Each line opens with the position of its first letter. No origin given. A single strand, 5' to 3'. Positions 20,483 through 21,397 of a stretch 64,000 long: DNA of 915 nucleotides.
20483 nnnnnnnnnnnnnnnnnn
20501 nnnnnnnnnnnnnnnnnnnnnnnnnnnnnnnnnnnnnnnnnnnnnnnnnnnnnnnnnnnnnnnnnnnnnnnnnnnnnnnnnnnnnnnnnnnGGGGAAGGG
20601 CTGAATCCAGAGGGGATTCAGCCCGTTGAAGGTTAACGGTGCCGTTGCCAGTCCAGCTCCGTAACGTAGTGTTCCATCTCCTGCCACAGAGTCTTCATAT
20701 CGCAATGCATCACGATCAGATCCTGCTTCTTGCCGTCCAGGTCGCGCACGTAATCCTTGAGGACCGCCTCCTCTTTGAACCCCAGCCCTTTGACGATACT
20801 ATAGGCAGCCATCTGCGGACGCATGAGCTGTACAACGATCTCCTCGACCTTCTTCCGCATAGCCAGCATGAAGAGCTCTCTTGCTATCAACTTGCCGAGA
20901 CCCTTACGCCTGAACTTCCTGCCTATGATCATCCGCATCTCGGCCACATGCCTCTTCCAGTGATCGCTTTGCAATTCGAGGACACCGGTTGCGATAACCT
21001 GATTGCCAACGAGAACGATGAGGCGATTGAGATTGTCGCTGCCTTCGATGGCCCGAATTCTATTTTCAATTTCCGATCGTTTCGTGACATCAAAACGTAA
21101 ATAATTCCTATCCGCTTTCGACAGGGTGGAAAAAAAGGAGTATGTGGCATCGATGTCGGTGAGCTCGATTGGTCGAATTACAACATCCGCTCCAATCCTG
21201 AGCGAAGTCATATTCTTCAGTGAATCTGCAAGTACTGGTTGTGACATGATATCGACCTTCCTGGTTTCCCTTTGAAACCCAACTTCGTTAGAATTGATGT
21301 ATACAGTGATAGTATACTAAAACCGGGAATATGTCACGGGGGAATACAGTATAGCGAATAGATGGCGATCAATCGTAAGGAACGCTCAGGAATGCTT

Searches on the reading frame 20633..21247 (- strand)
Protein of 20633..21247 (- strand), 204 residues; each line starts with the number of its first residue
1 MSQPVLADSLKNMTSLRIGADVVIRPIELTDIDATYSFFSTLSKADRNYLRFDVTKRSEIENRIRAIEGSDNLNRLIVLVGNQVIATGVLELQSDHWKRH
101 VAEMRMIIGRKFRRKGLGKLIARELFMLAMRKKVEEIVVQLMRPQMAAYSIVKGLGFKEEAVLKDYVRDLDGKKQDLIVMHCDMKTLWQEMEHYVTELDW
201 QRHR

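Call 10: search_protein_families(library=pfam, proteins=[window:20633-21247:-], max_evalue=0.001)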
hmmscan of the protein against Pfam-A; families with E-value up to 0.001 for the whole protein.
window:20633-21247:- (204 aa): 2 families
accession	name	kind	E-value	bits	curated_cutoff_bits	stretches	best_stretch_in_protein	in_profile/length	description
PF00583.31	Acetyltransf_1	-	3e-06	27.9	20.7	1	66-157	26-116/116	Acetyltransferase (GNAT) family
PF13302.13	Acetyltransf_3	-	4.7e-06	27.8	25.4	1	22-158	2-138/138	Acetyltransferase (GNAT) domain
